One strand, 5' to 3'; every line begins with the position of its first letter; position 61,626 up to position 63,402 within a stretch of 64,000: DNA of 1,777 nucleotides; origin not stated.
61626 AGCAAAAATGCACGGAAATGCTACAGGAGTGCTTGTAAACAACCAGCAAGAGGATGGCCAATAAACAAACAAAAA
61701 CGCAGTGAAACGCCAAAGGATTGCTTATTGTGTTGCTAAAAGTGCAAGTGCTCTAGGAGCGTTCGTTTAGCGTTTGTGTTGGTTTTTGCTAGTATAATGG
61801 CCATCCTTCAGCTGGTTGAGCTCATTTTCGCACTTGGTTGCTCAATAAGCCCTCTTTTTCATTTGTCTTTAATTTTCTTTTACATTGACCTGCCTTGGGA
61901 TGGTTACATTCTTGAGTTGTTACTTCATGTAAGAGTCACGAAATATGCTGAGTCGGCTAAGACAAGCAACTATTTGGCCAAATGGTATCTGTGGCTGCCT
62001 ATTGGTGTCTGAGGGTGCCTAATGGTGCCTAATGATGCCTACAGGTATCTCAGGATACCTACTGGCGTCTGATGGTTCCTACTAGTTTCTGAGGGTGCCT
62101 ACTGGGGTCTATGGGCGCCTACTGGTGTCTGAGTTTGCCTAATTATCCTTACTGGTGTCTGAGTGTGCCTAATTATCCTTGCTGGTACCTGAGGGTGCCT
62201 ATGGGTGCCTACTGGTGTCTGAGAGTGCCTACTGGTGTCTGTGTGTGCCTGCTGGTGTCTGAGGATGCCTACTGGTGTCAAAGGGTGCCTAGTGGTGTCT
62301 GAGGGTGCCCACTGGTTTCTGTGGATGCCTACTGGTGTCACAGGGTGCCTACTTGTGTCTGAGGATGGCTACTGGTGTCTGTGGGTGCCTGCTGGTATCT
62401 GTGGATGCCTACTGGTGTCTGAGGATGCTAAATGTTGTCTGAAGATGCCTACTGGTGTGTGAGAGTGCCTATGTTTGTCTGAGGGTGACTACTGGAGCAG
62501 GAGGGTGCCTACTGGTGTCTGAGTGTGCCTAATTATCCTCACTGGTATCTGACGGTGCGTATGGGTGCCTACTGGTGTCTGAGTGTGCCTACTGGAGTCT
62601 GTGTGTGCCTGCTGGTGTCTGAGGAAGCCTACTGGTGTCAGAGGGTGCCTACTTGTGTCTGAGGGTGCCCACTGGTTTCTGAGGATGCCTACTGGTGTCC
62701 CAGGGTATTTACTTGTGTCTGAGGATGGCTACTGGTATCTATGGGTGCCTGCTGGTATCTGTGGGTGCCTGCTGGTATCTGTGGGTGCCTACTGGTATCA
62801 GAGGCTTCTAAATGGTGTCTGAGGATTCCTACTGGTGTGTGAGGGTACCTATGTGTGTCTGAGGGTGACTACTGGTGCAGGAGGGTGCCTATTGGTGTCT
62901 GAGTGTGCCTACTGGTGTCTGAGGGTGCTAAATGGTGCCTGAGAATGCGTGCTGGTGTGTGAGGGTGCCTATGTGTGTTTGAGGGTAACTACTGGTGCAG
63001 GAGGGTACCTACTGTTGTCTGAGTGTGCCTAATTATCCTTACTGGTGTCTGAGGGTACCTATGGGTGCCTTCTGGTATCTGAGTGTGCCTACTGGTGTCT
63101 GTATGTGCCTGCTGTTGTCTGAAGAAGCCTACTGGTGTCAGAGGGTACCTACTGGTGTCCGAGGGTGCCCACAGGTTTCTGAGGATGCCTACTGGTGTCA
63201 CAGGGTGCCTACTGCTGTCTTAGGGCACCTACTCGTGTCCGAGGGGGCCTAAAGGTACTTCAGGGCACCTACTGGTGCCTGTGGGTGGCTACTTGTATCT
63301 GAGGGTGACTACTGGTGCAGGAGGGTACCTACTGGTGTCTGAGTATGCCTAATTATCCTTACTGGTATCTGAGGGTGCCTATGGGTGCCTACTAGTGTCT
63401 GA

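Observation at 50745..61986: The two J copies are flanked by complementary halves of a satellite-C monomer sharing an 8-mer: a possible foldback-type insertion into C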

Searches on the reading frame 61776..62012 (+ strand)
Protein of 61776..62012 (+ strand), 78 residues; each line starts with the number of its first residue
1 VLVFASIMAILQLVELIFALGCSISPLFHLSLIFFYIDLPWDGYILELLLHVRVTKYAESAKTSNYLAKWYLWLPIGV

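Call 22: find_homologous_proteins(query=window:61776-62012:+, max_evalue=10)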
Query window:61776-62012:+ (78 aa): 1 proteins with E <= 10 among 1 candidates.
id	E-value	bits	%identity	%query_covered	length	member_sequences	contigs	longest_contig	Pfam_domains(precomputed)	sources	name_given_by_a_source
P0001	2.2e-43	163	100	100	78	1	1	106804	-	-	-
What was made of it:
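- The protein search with the J2-spanning ORF found only itself (call 22).
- Tried and rejected: The ORF spanning J2 found only itself (call 22).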

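Call 23: find_encoding_contigs(protein=P0001, flank=10000, max_places=10)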
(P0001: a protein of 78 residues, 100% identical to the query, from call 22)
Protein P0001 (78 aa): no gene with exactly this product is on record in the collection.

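Call 63: search_protein_families(library=pfam, proteins=[window:61776-62012:+], max_evalue=0.01)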
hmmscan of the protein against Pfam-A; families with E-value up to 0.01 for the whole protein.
window:61776-62012:+ (78 aa): 0 families

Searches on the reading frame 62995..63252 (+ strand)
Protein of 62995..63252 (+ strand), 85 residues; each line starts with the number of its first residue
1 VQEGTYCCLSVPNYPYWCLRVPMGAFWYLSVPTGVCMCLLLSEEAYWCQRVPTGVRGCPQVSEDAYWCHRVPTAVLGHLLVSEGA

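Call 41: find_encoding_contigs(protein=window:62995-63252:+, flank=10000, max_places=4)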
Protein window:62995-63252:+ (85 aa): no gene with exactly this product is on record in the collection.
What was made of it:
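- Only 64 kb of the 106.8-kb contig could be read (calls 22, 23, 41).
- Tried and rejected: Looking up window ORFs failed because they are not on record (calls 23, 41).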
